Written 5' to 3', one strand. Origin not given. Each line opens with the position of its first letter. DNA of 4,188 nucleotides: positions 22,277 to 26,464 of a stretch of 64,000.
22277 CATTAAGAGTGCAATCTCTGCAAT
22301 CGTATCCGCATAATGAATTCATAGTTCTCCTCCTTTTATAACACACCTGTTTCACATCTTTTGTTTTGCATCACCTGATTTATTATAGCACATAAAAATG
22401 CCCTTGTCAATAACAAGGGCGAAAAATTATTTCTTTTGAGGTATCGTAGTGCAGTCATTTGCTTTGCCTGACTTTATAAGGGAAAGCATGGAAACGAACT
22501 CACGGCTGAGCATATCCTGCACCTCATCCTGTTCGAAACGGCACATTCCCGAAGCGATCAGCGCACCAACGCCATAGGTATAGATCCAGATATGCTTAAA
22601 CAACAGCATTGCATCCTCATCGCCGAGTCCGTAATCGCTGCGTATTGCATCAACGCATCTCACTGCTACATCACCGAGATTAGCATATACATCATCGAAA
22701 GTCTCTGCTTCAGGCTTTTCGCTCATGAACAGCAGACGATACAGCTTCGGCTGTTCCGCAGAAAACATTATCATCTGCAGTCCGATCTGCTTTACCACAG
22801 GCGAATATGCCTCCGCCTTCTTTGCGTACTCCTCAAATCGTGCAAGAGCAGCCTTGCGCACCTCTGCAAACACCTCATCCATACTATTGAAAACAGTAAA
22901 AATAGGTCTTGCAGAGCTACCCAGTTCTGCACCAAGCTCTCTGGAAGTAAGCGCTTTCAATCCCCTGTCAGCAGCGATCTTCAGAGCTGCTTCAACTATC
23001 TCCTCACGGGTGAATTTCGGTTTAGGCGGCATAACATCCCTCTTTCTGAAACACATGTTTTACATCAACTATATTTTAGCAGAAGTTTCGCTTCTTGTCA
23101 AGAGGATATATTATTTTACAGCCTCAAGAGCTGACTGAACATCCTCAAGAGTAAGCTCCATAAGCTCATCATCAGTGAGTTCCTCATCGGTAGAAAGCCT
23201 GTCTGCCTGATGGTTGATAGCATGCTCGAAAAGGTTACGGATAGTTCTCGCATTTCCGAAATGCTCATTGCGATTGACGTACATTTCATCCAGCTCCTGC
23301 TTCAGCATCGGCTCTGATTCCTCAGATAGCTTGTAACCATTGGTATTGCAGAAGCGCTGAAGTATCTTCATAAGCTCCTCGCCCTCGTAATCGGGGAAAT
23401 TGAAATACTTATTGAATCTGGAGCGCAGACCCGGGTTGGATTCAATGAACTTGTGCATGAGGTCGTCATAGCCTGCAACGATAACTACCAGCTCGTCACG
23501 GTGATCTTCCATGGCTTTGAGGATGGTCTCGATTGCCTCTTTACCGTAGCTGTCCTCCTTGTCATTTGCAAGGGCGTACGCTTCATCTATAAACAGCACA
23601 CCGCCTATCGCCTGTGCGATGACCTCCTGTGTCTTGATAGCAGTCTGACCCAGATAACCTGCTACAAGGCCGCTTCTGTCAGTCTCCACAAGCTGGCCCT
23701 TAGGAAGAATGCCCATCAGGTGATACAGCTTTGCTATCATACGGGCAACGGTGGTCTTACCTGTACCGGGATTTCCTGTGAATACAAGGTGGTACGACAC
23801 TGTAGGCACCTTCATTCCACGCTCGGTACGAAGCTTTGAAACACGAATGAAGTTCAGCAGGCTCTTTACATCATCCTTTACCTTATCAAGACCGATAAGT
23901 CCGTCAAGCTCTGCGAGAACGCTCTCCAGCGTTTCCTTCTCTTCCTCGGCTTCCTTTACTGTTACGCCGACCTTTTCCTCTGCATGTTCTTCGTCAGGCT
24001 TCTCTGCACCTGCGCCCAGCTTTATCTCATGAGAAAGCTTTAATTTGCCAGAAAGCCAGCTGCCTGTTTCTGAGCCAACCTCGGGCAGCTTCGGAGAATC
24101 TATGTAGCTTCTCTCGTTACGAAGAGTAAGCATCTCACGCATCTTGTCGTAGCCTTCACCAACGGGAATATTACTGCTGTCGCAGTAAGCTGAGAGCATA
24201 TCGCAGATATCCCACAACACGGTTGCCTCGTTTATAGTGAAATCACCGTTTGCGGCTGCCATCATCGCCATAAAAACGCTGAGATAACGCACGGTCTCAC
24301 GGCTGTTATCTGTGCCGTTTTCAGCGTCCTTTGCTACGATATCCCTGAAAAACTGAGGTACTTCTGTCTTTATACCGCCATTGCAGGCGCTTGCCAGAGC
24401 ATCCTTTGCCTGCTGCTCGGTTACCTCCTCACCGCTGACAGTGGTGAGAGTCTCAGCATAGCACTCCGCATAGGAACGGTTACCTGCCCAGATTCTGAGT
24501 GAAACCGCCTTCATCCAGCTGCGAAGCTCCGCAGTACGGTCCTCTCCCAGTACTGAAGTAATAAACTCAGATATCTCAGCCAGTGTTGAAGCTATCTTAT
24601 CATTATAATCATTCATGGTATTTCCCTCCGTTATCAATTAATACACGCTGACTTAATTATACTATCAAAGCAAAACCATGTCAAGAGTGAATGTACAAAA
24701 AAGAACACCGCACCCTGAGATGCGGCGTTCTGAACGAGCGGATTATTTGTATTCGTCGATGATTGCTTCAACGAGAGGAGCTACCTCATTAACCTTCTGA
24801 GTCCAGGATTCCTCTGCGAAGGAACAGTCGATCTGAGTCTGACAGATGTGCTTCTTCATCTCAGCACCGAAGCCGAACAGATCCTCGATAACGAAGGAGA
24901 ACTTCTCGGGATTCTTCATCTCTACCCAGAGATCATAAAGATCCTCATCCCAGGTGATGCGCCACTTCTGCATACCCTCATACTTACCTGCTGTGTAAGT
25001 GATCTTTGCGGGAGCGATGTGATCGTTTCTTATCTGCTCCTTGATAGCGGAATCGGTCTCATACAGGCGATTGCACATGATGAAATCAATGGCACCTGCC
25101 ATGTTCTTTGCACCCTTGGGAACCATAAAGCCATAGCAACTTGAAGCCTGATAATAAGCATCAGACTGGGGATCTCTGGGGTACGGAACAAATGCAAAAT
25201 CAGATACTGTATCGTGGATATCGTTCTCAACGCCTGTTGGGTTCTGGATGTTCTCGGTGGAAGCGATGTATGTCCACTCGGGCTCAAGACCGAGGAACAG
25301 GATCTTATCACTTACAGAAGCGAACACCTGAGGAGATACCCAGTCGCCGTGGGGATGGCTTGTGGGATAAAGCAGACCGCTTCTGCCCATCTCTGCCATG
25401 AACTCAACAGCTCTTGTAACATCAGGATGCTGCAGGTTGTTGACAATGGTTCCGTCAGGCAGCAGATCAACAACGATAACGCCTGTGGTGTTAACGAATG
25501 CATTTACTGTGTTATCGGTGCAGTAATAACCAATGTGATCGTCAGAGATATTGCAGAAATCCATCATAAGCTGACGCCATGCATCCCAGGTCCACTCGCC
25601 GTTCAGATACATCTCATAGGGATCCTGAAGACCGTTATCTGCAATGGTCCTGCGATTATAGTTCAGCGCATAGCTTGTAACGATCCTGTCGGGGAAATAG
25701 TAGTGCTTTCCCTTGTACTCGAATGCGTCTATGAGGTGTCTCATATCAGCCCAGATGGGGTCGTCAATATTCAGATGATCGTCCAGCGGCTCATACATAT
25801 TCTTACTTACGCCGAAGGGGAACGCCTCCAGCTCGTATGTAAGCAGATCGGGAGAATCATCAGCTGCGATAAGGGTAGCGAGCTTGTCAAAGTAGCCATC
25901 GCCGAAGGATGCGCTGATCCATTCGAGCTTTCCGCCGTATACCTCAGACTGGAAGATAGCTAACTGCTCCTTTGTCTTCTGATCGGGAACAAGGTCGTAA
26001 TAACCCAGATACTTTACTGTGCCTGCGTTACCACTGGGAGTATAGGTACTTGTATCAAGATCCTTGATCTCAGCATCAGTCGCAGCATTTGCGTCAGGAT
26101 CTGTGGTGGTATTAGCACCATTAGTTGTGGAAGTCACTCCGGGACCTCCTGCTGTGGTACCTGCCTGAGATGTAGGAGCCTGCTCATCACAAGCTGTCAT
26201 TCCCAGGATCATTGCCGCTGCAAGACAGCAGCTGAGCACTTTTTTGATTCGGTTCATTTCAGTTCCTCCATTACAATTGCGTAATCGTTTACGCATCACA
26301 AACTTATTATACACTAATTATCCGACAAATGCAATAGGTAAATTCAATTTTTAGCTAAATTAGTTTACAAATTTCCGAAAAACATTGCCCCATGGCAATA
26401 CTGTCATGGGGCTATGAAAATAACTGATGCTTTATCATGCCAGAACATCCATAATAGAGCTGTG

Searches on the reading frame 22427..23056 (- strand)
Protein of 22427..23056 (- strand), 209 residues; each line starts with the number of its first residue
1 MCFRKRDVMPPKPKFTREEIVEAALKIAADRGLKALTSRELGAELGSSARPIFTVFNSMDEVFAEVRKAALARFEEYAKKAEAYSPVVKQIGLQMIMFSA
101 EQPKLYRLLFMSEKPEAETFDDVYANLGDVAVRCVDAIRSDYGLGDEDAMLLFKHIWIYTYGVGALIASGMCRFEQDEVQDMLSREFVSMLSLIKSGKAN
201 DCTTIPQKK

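Call 8: search_protein_families(library=pfam, proteins=[window:22427-23056:-], max_evalue=0.001)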
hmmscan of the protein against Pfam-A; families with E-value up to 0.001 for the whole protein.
window:22427-23056:- (209 aa): 2 families
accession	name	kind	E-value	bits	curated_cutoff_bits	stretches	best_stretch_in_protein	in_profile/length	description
PF00440.29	TetR_N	-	6.8e-07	29.4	24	1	20-66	1-47/47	Bacterial regulatory proteins, tetR family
PF13305.11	TetR_C_33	-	5.7e-06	27.3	26.8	1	90-184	3-97/103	Tetracyclin repressor-like, C-terminal domain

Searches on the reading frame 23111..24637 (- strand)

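Call 8: search_protein_families(library=pfam, proteins=[window:23111-24637:-], max_evalue=0.001)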
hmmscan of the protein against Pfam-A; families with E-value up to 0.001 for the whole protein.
window:23111-24637:- (508 aa): 6 families
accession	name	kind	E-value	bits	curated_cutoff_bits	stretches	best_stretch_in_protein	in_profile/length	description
PF17866.7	AAA_lid_6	-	5.3e-19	68.5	24.3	1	440-500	2-60/60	AAA lid domain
PF00004.35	AAA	-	1.6e-18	67.9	21.2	1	285-415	2-130/131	ATPase family associated with various cellular activities (AAA)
PF13401.12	AAA_22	-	7.4e-06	26.7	27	0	283-306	7-30/130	AAA domain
PF05496.18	RuvB_N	-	3.4e-05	24.1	27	1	245-385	7-117/159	Holliday junction DNA helicase RuvB P-loop domain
PF20720.3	nSTAND3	-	0.00033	20.8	27.2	1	283-306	19-42/155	Novel STAND NTPase 3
PF01078.27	Mg_chelatase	-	0.00041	20.2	20.3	0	281-304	22-45/207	Magnesium chelatase, subunit ChlI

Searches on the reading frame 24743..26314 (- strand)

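Call 8: search_protein_families(library=pfam, proteins=[window:24743-26314:-], max_evalue=0.001)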
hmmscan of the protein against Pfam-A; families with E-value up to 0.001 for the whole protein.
window:24743-26314:- (523 aa): 2 families
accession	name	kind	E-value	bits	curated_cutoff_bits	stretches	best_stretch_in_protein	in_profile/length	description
PF13416.11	SBP_bac_8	-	2.1e-13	51.1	27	1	119-412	4-240/279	Bacterial extracellular solute-binding protein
PF01547.30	SBP_bac_1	-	0.00011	22.8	26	1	116-246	16-134/307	Bacterial extracellular solute-binding protein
